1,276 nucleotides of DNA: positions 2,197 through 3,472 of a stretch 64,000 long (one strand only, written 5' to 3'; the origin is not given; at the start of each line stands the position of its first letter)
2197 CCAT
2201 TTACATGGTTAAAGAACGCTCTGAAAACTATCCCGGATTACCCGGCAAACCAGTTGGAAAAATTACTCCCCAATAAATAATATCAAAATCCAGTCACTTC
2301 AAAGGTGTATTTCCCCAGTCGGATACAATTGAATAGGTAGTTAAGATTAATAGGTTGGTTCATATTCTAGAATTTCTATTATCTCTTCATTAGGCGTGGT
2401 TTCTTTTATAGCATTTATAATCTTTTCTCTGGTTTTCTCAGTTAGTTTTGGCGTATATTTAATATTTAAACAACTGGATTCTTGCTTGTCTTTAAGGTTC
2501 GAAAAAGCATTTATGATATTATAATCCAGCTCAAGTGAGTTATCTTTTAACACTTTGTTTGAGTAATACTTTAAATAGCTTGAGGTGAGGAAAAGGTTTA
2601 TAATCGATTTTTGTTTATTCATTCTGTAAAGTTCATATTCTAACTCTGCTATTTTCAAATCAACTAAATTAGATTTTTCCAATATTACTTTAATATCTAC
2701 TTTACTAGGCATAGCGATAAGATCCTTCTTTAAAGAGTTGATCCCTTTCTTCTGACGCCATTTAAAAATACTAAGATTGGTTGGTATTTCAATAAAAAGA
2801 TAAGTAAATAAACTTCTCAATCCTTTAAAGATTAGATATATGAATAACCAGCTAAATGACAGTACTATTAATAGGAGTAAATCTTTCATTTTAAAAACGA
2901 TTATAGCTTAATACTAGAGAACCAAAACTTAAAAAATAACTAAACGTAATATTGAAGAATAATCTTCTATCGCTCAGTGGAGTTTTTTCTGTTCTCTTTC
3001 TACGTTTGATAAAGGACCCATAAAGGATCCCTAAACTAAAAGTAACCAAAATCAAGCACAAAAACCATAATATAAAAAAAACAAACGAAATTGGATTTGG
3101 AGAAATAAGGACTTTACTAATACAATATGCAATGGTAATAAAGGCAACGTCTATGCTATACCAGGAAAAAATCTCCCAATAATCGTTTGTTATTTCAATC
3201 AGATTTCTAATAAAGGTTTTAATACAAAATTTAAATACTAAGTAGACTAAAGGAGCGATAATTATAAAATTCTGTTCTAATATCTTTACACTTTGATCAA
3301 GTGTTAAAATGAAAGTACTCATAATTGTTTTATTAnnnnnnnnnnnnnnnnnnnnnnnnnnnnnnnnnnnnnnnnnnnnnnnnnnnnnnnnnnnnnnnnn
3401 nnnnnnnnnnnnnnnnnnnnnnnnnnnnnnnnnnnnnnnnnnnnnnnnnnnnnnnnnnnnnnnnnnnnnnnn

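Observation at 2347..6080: Four-gene operon: soluble triple-GAF histidine kinase, receiver-only protein and two small membrane proteins, with no conventional output domain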

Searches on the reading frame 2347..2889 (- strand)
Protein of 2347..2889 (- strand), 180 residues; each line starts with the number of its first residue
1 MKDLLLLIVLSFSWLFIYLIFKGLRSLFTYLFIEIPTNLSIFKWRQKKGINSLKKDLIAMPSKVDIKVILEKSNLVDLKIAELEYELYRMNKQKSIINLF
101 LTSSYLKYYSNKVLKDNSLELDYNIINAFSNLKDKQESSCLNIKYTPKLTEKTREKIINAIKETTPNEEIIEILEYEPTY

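Call 3: search_protein_families(library=pfam, proteins=[window:2347-2889:-], max_evalue=0.1)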
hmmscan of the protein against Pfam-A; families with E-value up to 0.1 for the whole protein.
window:2347-2889:- (180 aa): 0 families

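Call 4: search_protein_families(library=padloc, proteins=[window:2347-2889:-], max_evalue=1)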
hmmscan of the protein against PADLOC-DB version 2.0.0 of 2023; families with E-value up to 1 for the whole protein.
window:2347-2889:- (180 aa): 0 families

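Call 6: search_protein_families(library=ncbifam, proteins=[window:2347-2889:-], max_evalue=0.1)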
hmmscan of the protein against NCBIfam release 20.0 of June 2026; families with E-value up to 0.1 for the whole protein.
window:2347-2889:- (180 aa): 0 families

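Call 8: find_homologous_proteins(query=window:2347-2889:-, max_evalue=0.01)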
Query window:2347-2889:- (180 aa): 1 proteins with E <= 0.01 among 173 candidates.
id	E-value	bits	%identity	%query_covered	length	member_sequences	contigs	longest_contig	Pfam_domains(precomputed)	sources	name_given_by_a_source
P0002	6.4e-106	369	100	100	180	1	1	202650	-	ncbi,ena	-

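Call 10: find_encoding_contigs(protein=P0002, flank=10000, max_places=5)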
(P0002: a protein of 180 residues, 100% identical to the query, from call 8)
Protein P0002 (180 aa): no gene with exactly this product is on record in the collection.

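Call 35: predict_structure(protein=window:2347-2889:-)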
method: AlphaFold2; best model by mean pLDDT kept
length: 180 residues; sequences in the alignment: 1
mean_pLDDT: 50.2   pTM: 0.25
mean pLDDT of the five models: 50.2, 48.2, 46.7, 46.7, 44.8
residues with pLDDT >= 90: 22; 70-90: 12; 50-70: 28; < 50: 118
segments of 3 or more residues with pLDDT < 50: 56-150, 163-180
pLDDT, mean of each block of 10 residues (from residue 1): 93 95 89 66 56 48 42 41 41 35 34 33 33 31 32 52 45 37
secondary structure, 60 per line:
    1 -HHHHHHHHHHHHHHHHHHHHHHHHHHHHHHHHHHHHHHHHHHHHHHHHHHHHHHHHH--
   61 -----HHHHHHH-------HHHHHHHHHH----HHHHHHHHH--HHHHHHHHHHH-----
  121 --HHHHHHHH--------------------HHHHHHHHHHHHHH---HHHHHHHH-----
elements in order: H2-58 H66-72 H80-89 H94-102 H105-115 H123-130 H151-164 H168-175

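Call 38: search_protein_representatives(protein=window:2347-2889:-)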
Query: 180 residues. Proteins with E-value up to 0.001 (for the whole library): 11; up to 1e-10: 5; up to 1e-30: 2. The best 11 are listed.
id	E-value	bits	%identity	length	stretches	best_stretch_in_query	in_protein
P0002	2.0e-106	369.4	100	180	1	1-180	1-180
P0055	4.8e-37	143.8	42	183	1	1-178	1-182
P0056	1.1e-25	106.8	41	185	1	1-177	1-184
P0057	1.3e-21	93.6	36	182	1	1-177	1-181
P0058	1.8e-13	67.1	29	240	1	5-152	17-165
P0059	4.7e-07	46.2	33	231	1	3-151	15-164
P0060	3.3e-05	40.2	26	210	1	3-143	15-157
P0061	4.0e-05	40.0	33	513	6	103-134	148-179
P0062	4.6e-05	39.8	30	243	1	4-158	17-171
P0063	5.6e-05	39.5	27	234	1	3-161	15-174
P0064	1.4e-04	38.1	24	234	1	2-150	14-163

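Call 39: find_encoding_contigs(protein=P0057, flank=10000, max_places=4)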
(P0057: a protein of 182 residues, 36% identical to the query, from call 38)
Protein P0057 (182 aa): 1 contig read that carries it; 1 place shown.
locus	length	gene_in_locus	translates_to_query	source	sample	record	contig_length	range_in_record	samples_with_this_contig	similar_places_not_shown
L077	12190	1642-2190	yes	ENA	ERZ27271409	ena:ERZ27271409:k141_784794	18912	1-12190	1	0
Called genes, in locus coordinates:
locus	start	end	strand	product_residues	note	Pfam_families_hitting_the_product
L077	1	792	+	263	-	?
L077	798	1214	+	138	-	PF00072:Response_reg (weak)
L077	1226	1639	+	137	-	-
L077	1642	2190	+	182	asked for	-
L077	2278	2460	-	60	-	-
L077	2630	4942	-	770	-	PF12704:MacB_PCD, PF02687:FtsX (weak), PF12704:MacB_PCD, PF02687:FtsX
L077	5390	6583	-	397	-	PF01841:Transglut_core, PF18962:Por_Secre_tail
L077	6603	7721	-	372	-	PF00756:Esterase (weak), PF18962:Por_Secre_tail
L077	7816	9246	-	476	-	PF01839:FG-GAP (faint), PF13517:FG-GAP_3, PF18962:Por_Secre_tail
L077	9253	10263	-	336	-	PF02275:CBAH (weak), PF18962:Por_Secre_tail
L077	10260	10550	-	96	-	-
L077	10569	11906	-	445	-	PF18962:Por_Secre_tail (weak)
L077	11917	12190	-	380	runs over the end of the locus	PF07676:PD40 (faint), PF18962:Por_Secre_tail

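Call 40: find_encoding_contigs(protein=P0058, flank=10000, max_places=4)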
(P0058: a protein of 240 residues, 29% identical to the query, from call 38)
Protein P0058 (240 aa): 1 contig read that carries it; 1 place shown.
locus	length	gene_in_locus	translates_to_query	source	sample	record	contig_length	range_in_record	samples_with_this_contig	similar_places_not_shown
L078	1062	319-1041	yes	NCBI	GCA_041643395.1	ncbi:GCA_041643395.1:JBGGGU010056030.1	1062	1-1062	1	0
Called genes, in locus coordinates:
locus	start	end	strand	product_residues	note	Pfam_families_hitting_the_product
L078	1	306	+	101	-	?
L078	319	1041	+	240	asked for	-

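Call 42: find_encoding_contigs(protein=P0059, flank=10000, max_places=4)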
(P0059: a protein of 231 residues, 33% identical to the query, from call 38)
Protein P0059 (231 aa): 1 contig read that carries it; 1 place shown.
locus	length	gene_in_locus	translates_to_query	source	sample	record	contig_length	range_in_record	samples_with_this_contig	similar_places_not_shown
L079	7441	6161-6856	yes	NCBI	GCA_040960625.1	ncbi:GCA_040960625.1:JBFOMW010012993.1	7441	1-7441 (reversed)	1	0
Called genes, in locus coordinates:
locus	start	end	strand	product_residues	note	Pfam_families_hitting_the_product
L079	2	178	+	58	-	?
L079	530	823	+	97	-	PF04014:MazE_antitoxin (weak)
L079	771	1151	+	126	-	PF01850:PIN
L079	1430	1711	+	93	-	PF01402:RHH_1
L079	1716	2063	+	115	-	PF02452:PemK_toxin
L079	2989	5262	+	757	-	PF13492:GAF_3 (faint), PF01590:GAF, PF13185:GAF_2, PF02518:HATPase_c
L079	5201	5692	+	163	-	PF00072:Response_reg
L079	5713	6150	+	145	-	-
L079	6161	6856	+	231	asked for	-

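Call 43: find_encoding_contigs(protein=P0063, flank=10000, max_places=4)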
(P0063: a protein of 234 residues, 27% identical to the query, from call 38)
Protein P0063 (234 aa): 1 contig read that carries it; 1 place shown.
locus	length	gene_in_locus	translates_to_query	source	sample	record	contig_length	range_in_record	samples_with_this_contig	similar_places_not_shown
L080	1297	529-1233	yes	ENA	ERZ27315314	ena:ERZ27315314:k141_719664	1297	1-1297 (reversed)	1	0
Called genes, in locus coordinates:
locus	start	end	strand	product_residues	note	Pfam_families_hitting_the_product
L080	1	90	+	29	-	?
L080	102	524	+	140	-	-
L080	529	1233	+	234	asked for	-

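Call 44: find_encoding_contigs(protein=P0062, flank=10000, max_places=4)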
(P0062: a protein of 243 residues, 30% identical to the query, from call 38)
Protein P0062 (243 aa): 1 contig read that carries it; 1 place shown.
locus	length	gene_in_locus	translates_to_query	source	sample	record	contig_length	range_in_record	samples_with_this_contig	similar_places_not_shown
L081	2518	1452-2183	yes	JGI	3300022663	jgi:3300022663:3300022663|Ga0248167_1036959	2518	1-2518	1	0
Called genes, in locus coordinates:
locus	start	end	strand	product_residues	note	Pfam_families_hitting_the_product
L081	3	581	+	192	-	?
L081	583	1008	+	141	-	PF00072:Response_reg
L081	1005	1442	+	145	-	-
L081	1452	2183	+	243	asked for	-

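Call 48: search_protein_families(library=pfam, alignment_id=A6, max_evalue=1)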
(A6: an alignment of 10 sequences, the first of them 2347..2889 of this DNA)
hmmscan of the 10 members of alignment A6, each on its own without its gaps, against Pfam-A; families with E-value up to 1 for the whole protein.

A. member 1, window:2347-2889:- (180 aa): 1 family
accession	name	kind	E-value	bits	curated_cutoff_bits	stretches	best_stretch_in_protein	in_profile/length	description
PF21581.3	SCD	-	0.11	13.2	27.5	1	98-137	24-62/75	Stromalin conservative domain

B. families by the number of members that match (of 10 scanned): 6 families
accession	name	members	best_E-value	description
PF13858.11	DUF4199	1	0.038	Protein of unknown function (DUF4199)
PF24139.1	TPR_TNPO3_IPO13_4th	1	0.1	Transportin-3/Importin-13 fourth TPR domain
PF21581.3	SCD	1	0.11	Stromalin conservative domain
PF15246.11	NCKAP5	1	0.13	Nck-associated protein 5, Peripheral clock protein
PF18058.6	SbsC_C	1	0.23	SbsC C-terminal domain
PF06781.17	CrgA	1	0.34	Cell division protein CrgA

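Call 67: search_protein_families(library=padloc, proteins=[L079:2989-5262:+], max_evalue=0.001)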
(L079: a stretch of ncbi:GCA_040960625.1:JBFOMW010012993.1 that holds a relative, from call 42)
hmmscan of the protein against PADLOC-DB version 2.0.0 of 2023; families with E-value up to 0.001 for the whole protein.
L079:2989-5262:+ (757 aa): 2 families
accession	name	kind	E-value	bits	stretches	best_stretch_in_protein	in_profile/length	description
PDLC04647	PDC-M43B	-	1.6e-11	41.9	1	649-756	231-335/347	-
PDLC04650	PDC-M43B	-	1.7e-08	32.1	1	650-756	231-337/344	-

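Call 70: search_protein_families(library=phrogs, proteins=[window:2347-2889:-, P0059, L079:5713-6150:+], max_evalue=0.01)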
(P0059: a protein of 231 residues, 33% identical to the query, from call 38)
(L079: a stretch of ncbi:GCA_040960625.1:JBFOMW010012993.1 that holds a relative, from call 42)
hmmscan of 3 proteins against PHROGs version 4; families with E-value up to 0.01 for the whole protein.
window:2347-2889:- (180 aa): 0 families

P0059 (231 aa): 0 families

L079:5713-6150:+ (145 aa): 0 families

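Call 72: search_solved_structures(query=A6, max_evalue=10)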
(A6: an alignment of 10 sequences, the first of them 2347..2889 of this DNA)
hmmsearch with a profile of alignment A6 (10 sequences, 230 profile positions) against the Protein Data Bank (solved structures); distinct sequences matched with E-value up to 10: 12.
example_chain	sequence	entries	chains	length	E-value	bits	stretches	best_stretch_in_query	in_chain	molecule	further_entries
5h7b_A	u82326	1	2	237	0.049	16.5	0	143-181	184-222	Immunoglobulin G-binding protein A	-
5h7a_C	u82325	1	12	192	0.061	16.2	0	143-181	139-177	Immunoglobulin G-binding protein A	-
5h79_D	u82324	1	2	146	0.075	15.9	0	143-181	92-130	Immunoglobulin G-binding protein A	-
4kht_A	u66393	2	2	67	0.097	15.6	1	76-117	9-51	Gp41 helix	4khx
1hgx_A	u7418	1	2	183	0.15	15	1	78-151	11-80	HYPOXANTHINE-GUANINE-XANTHINE PHOSPHORIBOSYLTRANSFERASE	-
5gzs_A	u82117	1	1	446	0.15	14.9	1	70-141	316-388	GGDEF family protein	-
9som_A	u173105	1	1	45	0.54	13.1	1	64-102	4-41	Designed coiled coil with two distinct Terbium sites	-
6k65_A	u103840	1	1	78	1.2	11.9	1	144-197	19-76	Immunoglobulin G-binding protein A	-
6v39_g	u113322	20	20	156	1.7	11.5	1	155-204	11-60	30S ribosomal protein S7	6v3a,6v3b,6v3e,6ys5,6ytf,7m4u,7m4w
3r5r_A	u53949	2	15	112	1.8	11.4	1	152-190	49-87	Deazaflavin-dependent nitroreductase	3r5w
3r5p_A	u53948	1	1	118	2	11.2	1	152-190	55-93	Deazaflavin-dependent nitroreductase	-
3r5l_A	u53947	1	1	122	2.2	11.1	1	152-190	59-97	Deazaflavin-dependent nitroreductase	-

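Call 74: find_related_loci(query=A6, collection=viral_contigs, flank=10000)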
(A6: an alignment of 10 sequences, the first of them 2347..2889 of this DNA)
Query A6 (180 aa) in viral_contigs; peptide patterns used: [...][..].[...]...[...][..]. (x = any residue, [..] = any of these).
42 stretches matched a pattern, but none encodes a relative of the query by tblastn (E <= 1e-3).

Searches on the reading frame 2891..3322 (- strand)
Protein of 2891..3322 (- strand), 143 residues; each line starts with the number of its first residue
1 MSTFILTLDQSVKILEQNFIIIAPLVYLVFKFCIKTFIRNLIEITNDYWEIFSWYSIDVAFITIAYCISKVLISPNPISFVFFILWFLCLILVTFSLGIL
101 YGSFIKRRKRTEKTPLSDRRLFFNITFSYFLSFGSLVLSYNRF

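Call 3: search_protein_families(library=pfam, proteins=[window:2891-3322:-], max_evalue=0.1)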
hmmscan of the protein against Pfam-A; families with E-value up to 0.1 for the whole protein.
window:2891-3322:- (143 aa): 1 family
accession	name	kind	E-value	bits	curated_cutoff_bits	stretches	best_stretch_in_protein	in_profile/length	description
PF19393.4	DUF5968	-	0.0052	17.4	25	1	21-103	53-131/150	Family of unknown function (DUF5968)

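Call 4: search_protein_families(library=padloc, proteins=[window:2891-3322:-], max_evalue=1)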
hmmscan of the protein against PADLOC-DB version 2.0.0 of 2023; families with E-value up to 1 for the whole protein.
window:2891-3322:- (143 aa): 0 families

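Call 5: find_encoding_contigs(protein=window:2891-3322:-, flank=10000, max_places=10)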
Protein window:2891-3322:- (143 aa): no gene with exactly this product is on record in the collection.

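Call 6: search_protein_families(library=ncbifam, proteins=[window:2891-3322:-], max_evalue=0.1)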
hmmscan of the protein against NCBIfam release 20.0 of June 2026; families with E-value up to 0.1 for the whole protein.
window:2891-3322:- (143 aa): 1 family
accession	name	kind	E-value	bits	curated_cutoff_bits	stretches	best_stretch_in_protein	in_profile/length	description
NF002281.0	PRK01209.2-5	equivalog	0.0034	16.7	273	1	29-119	29-119/311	cobalamin biosynthesis protein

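Call 7: find_homologous_proteins(query=window:2891-3322:-, max_evalue=0.01)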
Query window:2891-3322:- (143 aa): 1 proteins with E <= 0.01 among 30 candidates.
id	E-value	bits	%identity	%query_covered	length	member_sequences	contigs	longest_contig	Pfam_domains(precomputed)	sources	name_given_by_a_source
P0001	2.1e-84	298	100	100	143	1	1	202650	-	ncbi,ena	-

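Call 20: find_related_loci(query=A2, collection=viral_contigs, flank=10000)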
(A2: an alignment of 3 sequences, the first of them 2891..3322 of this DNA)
Query A2 (143 aa) in viral_contigs; peptide patterns used: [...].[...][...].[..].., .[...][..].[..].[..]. (x = any residue, [..] = any of these).
83 stretches matched a pattern, but none encodes a relative of the query by tblastn (E <= 1e-3).

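Call 27: find_related_loci(query=A2, collection=metagenome_contigs, flank=10000)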
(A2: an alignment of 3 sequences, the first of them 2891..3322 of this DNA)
Query A2 (143 aa) in metagenome_contigs; peptide patterns used: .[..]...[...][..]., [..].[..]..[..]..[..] (x = any residue, [..] = any of these).
117 stretches matched a pattern; 1 encode a relative of the query (tblastn E <= 1e-3); 1 distinct loci.
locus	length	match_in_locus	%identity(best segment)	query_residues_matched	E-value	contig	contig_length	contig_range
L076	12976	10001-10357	49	15-135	2e-32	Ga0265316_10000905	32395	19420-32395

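Call 49: search_protein_families(library=pfam, alignment_id=A5, max_evalue=1)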
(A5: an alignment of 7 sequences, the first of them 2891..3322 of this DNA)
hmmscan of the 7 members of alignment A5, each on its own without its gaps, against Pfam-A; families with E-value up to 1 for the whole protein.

A. member 1, window:2891-3322:- (143 aa): 4 families
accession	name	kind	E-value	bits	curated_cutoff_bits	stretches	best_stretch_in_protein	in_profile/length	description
PF19393.4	DUF5968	-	0.0052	17.4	25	1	21-103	53-131/150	Family of unknown function (DUF5968)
PF14316.11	DUF4381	-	0.19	12.5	27.2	1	73-113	7-47/145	Domain of unknown function (DUF4381)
PF03896.21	TRAP_alpha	-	0.21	11.2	24.7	1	68-112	111-158/180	Translocon-associated protein (TRAP), alpha subunit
PF03918.19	CcmH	-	0.27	10.9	25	1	71-118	86-133/143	Cytochrome C biogenesis protein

B. families by the number of members that match (of 7 scanned): 6 families
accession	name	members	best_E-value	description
PF19393.4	DUF5968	1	0.0052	Family of unknown function (DUF5968)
PF20394.4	DUF6688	1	0.0088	DUF6688 N-terminal domain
PF09225.16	Endonuc-PvuII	1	0.15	Restriction endonuclease PvuII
PF14316.11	DUF4381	1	0.19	Domain of unknown function (DUF4381)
PF03896.21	TRAP_alpha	1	0.21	Translocon-associated protein (TRAP), alpha subunit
PF03918.19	CcmH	1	0.27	Cytochrome C biogenesis protein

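Call 70: search_protein_families(library=phrogs, proteins=[window:2891-3322:-], max_evalue=0.01)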
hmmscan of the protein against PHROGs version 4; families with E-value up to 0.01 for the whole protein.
window:2891-3322:- (143 aa): 0 families

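Call 73: search_solved_structures(query=A5, max_evalue=10)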
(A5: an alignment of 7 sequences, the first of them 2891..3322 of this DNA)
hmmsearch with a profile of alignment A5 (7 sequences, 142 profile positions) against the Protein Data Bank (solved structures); distinct sequences matched with E-value up to 10: 3.
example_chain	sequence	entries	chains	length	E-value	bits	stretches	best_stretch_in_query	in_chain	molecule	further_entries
7d5q_A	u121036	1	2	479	0.4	13.9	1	61-123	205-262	Drug transporter, putative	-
7d5p_A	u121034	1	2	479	0.4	13.9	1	61-123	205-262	Drug transporter, putative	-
9dbd_A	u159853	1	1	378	6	10.1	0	59-93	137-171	Tet4 Variant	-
